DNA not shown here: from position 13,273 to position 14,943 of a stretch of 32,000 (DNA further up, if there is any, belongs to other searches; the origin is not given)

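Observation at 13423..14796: Divergent small-alarmone-synthetase-like domain fused to a ~270-aa unknown C-terminal domain, placed after truB-ribF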

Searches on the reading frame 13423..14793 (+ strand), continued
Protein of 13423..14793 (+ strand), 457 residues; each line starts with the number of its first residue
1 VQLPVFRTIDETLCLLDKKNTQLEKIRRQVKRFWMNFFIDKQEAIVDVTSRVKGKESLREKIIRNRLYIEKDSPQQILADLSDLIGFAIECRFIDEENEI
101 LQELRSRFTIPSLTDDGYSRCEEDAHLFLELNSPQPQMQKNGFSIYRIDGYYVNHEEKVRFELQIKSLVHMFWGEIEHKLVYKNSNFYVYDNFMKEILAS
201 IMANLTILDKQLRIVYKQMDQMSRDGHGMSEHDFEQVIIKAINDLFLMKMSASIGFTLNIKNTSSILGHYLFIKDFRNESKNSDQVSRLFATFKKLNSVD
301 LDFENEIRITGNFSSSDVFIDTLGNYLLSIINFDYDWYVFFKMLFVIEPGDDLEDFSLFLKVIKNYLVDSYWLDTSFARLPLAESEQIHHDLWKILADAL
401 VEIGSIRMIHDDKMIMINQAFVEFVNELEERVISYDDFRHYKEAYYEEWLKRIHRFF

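Call 77: find_homologous_proteins(query=P0168, max_evalue=1e-20)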
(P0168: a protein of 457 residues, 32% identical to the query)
Query P0168 (457 aa): 1050 proteins with E <= 1e-20 among 8000 candidates; the best 120 are listed.
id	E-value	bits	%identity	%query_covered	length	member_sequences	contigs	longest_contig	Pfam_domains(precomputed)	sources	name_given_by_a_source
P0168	1.4e-290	982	100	100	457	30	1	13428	PF04607.24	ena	-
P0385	2.1e-237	807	82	100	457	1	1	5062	PF04607.24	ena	-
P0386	3.1e-237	806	81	100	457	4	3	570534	PF04607.24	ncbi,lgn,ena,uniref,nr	ncbi:GTP pyrophosphokinase [Romboutsia ilealis]|uniref:GTP pyrophosphokinase n=1 Tax=Romboutsia faec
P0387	9.0e-237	805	81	100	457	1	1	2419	PF04607.24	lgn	-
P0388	9.4e-237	805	81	100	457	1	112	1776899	PF04607.24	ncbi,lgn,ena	-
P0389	1.3e-236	804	81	100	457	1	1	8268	PF04607.24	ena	-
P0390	1.4e-236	804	81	100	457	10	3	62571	PF04607.24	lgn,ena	-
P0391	1.9e-236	803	81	100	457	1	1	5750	PF04607.24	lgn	-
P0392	2.2e-236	803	81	100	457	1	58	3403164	PF04607.24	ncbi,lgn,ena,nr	ncbi:MAG: GTP pyrophosphokinase [Peptostreptococcaceae bacterium]|nr:GTP pyrophosphokinase [Peptostr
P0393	2.5e-236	803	81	100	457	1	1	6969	PF04607.24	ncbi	-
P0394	2.7e-236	803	81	100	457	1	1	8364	PF04607.24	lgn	-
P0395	3.9e-236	802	81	100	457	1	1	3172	PF04607.24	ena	-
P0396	3.9e-236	802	81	100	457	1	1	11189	PF04607.24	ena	-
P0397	1.1e-235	801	81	100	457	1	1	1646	PF04607.24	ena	-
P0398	1.4e-235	801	81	100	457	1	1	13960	PF04607.24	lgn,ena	-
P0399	4.1e-235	799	81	100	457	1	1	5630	PF04607.24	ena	-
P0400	1.5e-233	794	80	100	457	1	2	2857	PF04607.24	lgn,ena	-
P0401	1.5e-232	791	80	100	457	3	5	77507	PF04607.24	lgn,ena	-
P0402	7.0e-232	788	80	100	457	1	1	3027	PF04607.24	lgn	-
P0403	2.2e-231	787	80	100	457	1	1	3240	PF04607.24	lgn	-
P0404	2.5e-231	787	79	100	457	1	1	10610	PF04607.24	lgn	-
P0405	4.8e-231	786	80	100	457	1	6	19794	PF04607.24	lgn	-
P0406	4.2e-228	776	79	100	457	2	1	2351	PF04607.24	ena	-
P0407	1.0e-220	752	77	100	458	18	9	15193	PF04607.24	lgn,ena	-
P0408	5.9e-218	743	76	100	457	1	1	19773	PF04607.24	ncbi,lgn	-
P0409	1.3e-217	741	76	100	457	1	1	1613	PF04607.24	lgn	-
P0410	1.2e-216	738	76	100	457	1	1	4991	PF04607.24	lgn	-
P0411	6.3e-212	723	75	100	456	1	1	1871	PF04607.24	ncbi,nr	ncbi:MAG: (p)ppGpp synthetase, partial [Romboutsia sp.]|nr:(p)ppGpp synthetase [Romboutsia sp.]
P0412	2.1e-197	675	69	100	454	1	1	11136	PF04607.24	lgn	-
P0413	4.1e-197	674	69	100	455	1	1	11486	PF04607.24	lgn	-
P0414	9.6e-197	673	69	100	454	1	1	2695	PF04607.24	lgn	-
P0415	1.2e-196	672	69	100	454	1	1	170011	PF04607.24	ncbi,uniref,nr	ncbi:GTP pyrophosphokinase [Romboutsia weinsteinii]|uniref:GTP pyrophosphokinase n=1 Tax=Romboutsia 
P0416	4.0e-195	667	70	100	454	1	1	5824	PF04607.24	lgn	-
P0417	8.9e-195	666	69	100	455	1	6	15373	PF04607.24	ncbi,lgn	ncbi:MAG: GTP pyrophosphokinase [Romboutsia sp.]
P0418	3.8e-193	661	68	100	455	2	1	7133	PF04607.24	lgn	-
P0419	2.6e-192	658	69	100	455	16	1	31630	PF04607.24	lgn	-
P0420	2.5e-189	648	68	100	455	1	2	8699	PF04607.24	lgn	-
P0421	7.3e-189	647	67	100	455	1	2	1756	PF04607.24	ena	-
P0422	2.9e-188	645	65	100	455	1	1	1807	PF04607.24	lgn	-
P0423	3.1e-187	641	67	100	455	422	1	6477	PF04607.24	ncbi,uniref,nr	ncbi:GTP pyrophosphokinase [Clostridioides difficile]|uniref:GTP pyrophosphokinase n=1 Tax=Clostridi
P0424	1.1e-185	636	67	100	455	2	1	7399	PF04607.24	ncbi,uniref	ncbi:MAG: GTP pyrophosphokinase [Romboutsia sp.]|uniref:GTP pyrophosphokinase n=1 Tax=Romboutsia sp.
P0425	1.5e-185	636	65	100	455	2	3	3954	PF04607.24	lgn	-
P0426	6.1e-185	634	64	100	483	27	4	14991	PF04607.24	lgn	-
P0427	6.4e-166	571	59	100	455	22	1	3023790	PF04607.24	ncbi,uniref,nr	ncbi:GTP pyrophosphokinase [Metaclostridioides mangenotii]|uniref:GTP pyrophosphokinase n=1 Tax=Meta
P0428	6.7e-165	568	59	100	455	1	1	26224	PF04607.24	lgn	-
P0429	3.0e-162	559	59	100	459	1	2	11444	PF04607.24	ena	-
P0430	3.2e-162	559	60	100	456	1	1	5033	PF04607.24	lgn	-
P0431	2.4e-161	556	58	100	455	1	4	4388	PF04607.24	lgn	-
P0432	4.7e-161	555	58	100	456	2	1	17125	PF04607.24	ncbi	ncbi:MAG: GTP pyrophosphokinase [Peptostreptococcaceae bacterium]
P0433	4.3e-159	549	58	100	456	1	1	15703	PF04607.24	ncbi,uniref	ncbi:GTP pyrophosphokinase [Romboutsia sp.]|uniref:GTP pyrophosphokinase n=1 Tax=Romboutsia sp. TaxI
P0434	1.3e-158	547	58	99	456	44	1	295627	PF04607.24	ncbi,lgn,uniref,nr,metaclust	ncbi:RelA/SpoT domain-containing protein [[Clostridium] sordellii]|uniref:GTP pyrophosphokinase n=1 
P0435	3.7e-158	546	57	100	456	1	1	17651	PF04607.24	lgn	-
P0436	1.7e-157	543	58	99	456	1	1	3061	PF04607.24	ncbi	ncbi:MAG: GTP pyrophosphokinase [Peptostreptococcaceae bacterium]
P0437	3.2e-157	542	58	99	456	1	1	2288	PF04607.24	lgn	-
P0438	3.4e-157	542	58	100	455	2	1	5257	PF04607.24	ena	-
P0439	7.6e-157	541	57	99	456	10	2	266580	PF04607.24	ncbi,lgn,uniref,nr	ncbi:GTP pyrophosphokinase [Romboutsia sp. 1001713B170131_170501_G6]|uniref:GTP pyrophosphokinase n=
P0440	8.3e-157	541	57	100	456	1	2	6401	PF04607.24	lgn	-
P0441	8.9e-157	541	58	99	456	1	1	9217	PF04607.24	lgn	-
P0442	1.6e-156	540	59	95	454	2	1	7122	PF04607.24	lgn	-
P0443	2.1e-156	540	57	99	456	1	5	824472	PF04607.24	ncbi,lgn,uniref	ncbi:GTP pyrophosphokinase [Paraclostridium bifermentans]|uniref:GTP pyrophosphokinase n=1 Tax=Parac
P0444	2.2e-156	540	59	96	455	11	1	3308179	PF04607.24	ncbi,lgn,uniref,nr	ncbi:GTP pyrophosphokinase [Paraclostridium ghonii]|uniref:GTP pyrophosphokinase n=1 Tax=Paraclostri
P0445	2.6e-156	539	57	99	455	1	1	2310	PF04607.24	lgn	-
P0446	3.6e-155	536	57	99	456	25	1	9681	PF04607.24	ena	-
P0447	1.1e-154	534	59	96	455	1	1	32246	PF04607.24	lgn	-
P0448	2.2e-154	533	59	96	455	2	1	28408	PF04607.24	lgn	-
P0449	1.2e-153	531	57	99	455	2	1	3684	PF04607.24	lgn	-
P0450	2.1e-153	530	58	96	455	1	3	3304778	PF04607.24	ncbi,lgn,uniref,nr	ncbi:RelA/SpoT family protein [[Clostridium] bifermentans ATCC 638]|uniref:RelA/SpoT family protein 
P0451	2.7e-153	530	58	96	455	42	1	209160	PF04607.24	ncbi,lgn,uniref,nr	ncbi:GTP pyrophosphokinase [Paraclostridium bifermentans]|uniref:GTP pyrophosphokinase n=1 Tax=Parac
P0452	4.7e-153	529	58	96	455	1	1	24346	PF04607.24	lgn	-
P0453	1.7e-152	527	57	99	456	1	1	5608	PF04607.24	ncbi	-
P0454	1.9e-152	527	59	94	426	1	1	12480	PF04607.24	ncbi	ncbi:GTP pyrophosphokinase, partial [Paraclostridium bifermentans]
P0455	7.4e-152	525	56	100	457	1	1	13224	PF04607.24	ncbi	-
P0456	4.3e-148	512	60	90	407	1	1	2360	PF04607.24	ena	-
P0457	7.6e-147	508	56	100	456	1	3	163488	PF04607.24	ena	-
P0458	2.6e-145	503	56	100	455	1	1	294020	PF04607.24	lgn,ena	-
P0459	2.9e-145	503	56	100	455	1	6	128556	PF04607.24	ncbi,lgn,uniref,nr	ncbi:GTP pyrophosphokinase [Peptacetobacter hominis]|uniref:GTP pyrophosphokinase n=1 Tax=Peptacetob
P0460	1.5e-142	494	53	100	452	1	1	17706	PF04607.24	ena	-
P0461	5.0e-138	479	55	96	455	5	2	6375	PF04607.24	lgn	-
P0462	5.3e-137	476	53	99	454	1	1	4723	PF04607.24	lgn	-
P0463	2.0e-135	471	54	96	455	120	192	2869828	PF04607.24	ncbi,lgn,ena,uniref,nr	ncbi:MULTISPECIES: GTP pyrophosphokinase [Peptacetobacter]|uniref:RelA/SpoT domain protein n=1 Tax=P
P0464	3.1e-130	454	49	100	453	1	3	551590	PF04607.24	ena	-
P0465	6.0e-130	453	51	100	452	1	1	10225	PF04607.24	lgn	-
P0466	4.0e-129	450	49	100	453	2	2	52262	PF04607.24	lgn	-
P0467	1.0e-127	445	48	100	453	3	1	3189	PF04607.24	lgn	-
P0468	1.4e-127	445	48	100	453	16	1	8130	PF04607.24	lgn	-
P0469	1.5e-127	445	50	100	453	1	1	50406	PF04607.24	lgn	-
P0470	2.5e-127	444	48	100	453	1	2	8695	PF04607.24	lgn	-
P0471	8.2e-127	442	49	100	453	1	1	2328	PF04607.24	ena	-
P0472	1.6e-126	441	49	100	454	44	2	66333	PF04607.24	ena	-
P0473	1.7e-126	441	48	100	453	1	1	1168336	PF04607.24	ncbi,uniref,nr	ncbi:GTP pyrophosphokinase [Peptostreptococcus faecalis]|uniref:GTP pyrophosphokinase n=1 Tax=Peptos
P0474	8.7e-126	439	48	100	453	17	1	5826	PF04607.24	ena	-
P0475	1.0e-125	439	51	96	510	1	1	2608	PF04607.24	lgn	-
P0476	1.2e-125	438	49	100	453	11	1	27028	PF04607.24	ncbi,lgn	-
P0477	1.8e-125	438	48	100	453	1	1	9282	PF04607.24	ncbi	-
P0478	2.6e-125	437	49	100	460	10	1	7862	PF04607.24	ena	-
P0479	4.1e-125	437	49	98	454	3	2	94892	PF04607.24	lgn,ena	-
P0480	2.8e-124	434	49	100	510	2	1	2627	PF04607.24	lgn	-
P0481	3.8e-124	433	49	98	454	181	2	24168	PF04607.24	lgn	-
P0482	9.1e-124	432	49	100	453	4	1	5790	PF04607.24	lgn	-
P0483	2.5e-123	431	49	98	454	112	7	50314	PF04607.24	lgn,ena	-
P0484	2.8e-123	431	48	100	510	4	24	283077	PF04607.24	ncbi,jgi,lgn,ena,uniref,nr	ncbi:GTP pyrophosphokinase YwaC [Clostridium liquoris]|jgi:ppGpp synthetase/RelA/SpoT-type nucleotid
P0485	6.3e-123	429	48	100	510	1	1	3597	PF04607.24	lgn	-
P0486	1.9e-121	425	49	95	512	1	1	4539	PF04607.24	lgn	-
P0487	4.5e-121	423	48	100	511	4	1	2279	PF04607.24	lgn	-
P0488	1.3e-120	422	50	97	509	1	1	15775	PF04607.24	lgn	-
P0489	1.4e-120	422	46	100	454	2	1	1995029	PF04607.24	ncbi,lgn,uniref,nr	ncbi:GTP pyrophosphokinase [Peptostreptococcus equinus]|uniref:GTP pyrophosphokinase n=1 Tax=Peptost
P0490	3.9e-120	420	47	99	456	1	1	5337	PF04607.24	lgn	-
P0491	7.2e-120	419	49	100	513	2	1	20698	PF04607.24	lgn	-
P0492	9.0e-120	419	50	100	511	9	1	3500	PF04607.24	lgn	-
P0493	3.2e-119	417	48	100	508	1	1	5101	PF04607.24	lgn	-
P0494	3.4e-119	417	48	99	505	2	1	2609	PF04607.24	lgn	-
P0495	3.6e-119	417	48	100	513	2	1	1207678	PF04607.24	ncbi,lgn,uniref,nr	ncbi:relA/spoT family protein [Clostridium sp. MSJ-11]|uniref:RelA/spoT family protein n=1 Tax=Clost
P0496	3.8e-119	417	48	98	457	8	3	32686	PF04607.24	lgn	-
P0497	4.1e-119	417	49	100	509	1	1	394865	PF04607.24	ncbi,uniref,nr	ncbi:GTP pyrophosphokinase [Clostridium rectalis]|uniref:GTP pyrophosphokinase n=1 Tax=Clostridium r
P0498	7.6e-119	416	49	100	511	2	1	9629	PF04607.24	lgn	-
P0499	8.4e-119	416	48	100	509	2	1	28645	PF04607.24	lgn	-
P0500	8.7e-119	416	48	100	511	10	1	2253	PF04607.24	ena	-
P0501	9.8e-119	416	48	100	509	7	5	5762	PF04607.24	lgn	-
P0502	1.3e-118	415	47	99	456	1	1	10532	PF04607.24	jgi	jgi:ppGpp synthetase/RelA/SpoT-type nucleotidyltranferase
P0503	1.4e-118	415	49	100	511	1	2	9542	PF04607.24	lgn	-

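Call 82: find_encoding_contigs(protein=P0423, flank=6000, max_places=2)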
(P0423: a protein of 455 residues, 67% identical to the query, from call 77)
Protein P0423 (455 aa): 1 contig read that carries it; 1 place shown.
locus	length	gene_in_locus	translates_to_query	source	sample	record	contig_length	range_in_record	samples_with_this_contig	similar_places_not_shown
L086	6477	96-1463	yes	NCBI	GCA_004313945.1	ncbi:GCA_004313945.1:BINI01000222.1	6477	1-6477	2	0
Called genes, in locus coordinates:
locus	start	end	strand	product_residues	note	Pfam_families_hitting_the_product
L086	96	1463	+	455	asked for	PF04607:RelA_SpoT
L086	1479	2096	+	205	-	PF12804:NTP_transf_3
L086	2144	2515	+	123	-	PF13380:CoA_binding_2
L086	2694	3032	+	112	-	PF01906:YbjQ_1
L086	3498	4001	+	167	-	PF00994:MoCF_biosynth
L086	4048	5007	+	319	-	PF04055:Radical_SAM, PF13353:Fer4_12 (weak), PF06463:Mob_synth_C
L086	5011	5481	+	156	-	PF01967:MoaC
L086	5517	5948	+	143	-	PF03473:MOSC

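Call 83: find_encoding_contigs(protein=P0463, flank=6000, max_places=1)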
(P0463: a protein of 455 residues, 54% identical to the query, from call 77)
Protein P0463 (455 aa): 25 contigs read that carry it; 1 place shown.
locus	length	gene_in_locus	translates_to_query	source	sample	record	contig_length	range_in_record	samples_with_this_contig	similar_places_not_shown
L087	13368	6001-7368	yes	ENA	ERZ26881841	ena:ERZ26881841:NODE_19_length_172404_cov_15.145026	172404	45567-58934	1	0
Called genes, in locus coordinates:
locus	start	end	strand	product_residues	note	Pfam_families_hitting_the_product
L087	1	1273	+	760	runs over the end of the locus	PF00175:NAD_binding_1 (weak), PF10418:DHODB_Fe-S_bind, PF12831:FAD_oxidored (faint), PF14691:Fer4_20, PF01266:DAO (weak), PF07992:Pyr_redox_2, PF13450:NAD_binding_8, PF00070:Pyr_redox, +1 more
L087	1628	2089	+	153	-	PF22381:Staph_reg_Sar_Rot (weak), PF12802:MarR_2 (weak), PF24034:DUF7343 (faint)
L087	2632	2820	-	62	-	-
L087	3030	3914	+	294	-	PF01522:Polysacc_deac_1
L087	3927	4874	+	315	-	PF13623:SurA_N_2 (weak), PF13624:SurA_N_3, PF13145:Rotamase_2, PF13616:Rotamase_3, PF00639:Rotamase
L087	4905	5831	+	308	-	PF12146:Hydrolase_4, PF00561:Abhydrolase_1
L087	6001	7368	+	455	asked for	PF04607:RelA_SpoT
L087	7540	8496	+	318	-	PF04055:Radical_SAM, PF06463:Mob_synth_C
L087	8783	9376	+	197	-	PF12672:DUF3793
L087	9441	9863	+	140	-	PF00258:Flavodoxin_1, PF12641:Flavodoxin_3 (faint)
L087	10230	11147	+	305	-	PF13349:DUF4097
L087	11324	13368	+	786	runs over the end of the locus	PF04023:FeoA, PF00009:GTP_EFTU (faint), PF01926:MMR_HSR1, PF02421:FeoB_N, PF17910:FeoB_Cyto, PF07670:Gate, PF07664:FeoB_C, PF07670:Gate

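Call 84: search_protein_families(library=pfam, proteins=[L053:7271-8647:+, L053:8790-10091:-, L056:3747-4676:+, L057:7612-8010:+, L060:7565-8092:+, L067:7572-8126:+, L073:7410-7904:+, L049:7390-7998:+, L058:7458-7916:+, L065:7615-8463:+], max_evalue=0.0001)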
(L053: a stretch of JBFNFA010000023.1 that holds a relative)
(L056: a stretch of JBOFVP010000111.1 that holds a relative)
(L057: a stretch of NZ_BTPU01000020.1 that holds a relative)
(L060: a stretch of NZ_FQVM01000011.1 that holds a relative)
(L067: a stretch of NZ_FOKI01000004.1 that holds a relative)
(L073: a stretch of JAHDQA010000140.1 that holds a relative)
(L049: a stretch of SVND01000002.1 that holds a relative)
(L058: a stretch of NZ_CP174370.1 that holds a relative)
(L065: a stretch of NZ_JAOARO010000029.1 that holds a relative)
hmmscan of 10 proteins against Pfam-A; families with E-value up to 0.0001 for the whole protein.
L053:7271-8647:+ (459 aa): 1 family
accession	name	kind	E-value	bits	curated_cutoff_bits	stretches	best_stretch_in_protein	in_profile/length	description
PF01554.23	MatE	-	1.9e-61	206.9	24.9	2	28-188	1-161/161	MatE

L053:8790-10091:- (433 aa): 1 family
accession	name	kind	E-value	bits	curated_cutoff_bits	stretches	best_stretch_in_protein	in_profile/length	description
PF00375.23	SDF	-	2.5e-123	412.4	27.9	1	25-411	4-386/387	Sodium:dicarboxylate symporter family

L056:3747-4676:+ (310 aa): 2 families
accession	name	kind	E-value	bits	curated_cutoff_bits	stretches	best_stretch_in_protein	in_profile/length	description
PF00005.33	ABC_tran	-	8.9e-32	111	25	1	21-161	2-137/137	ABC transporter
PF13304.12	AAA_21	-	4.3e-13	50.4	27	1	110-194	214-301/304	AAA domain, putative AbiEii toxin, Type IV TA system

L057:7612-8010:+ (133 aa): 1 family
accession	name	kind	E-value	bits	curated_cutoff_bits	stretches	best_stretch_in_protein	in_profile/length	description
PF04828.22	GFA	-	2.6e-28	98.9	24.3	1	3-113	2-114/115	Glutathione-dependent formaldehyde-activating enzyme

L060:7565-8092:+ (176 aa): 1 family
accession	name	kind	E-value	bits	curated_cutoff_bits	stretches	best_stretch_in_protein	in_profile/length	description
PF14317.12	YcxB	-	3.6e-10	39.9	23.3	1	107-167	2-61/61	YcxB-like protein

L067:7572-8126:+ (185 aa): 1 family
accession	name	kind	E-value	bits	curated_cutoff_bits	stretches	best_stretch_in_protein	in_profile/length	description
PF12983.12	DUF3867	-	3.2e-74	249.5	27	1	3-185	3-185/185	Protein of unknown function (DUF3867)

L073:7410-7904:+ (165 aa): 1 family
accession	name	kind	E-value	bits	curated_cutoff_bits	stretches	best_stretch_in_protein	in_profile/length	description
PF02915.23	Rubrerythrin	-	1.4e-15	58.4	22.8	1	9-147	1-135/137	Rubrerythrin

L049:7390-7998:+ (203 aa): 1 family
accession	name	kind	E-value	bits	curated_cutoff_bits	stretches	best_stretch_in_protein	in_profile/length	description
PF12773.13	DZR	-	1.6e-07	31.8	27.3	0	4-46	1-45/45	Double zinc ribbon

L058:7458-7916:+ (153 aa): 2 families
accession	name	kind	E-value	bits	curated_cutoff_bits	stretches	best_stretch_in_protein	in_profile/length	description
PF13376.11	OmdA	-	5e-21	74.9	25.6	1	92-150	2-60/60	Bacteriocin-protection, YdeI or OmpD-Associated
PF08922.17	DUF1905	-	5.5e-21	74.9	24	1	6-83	1-81/81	Domain of unknown function (DUF1905)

L065:7615-8463:+ (283 aa): 0 families
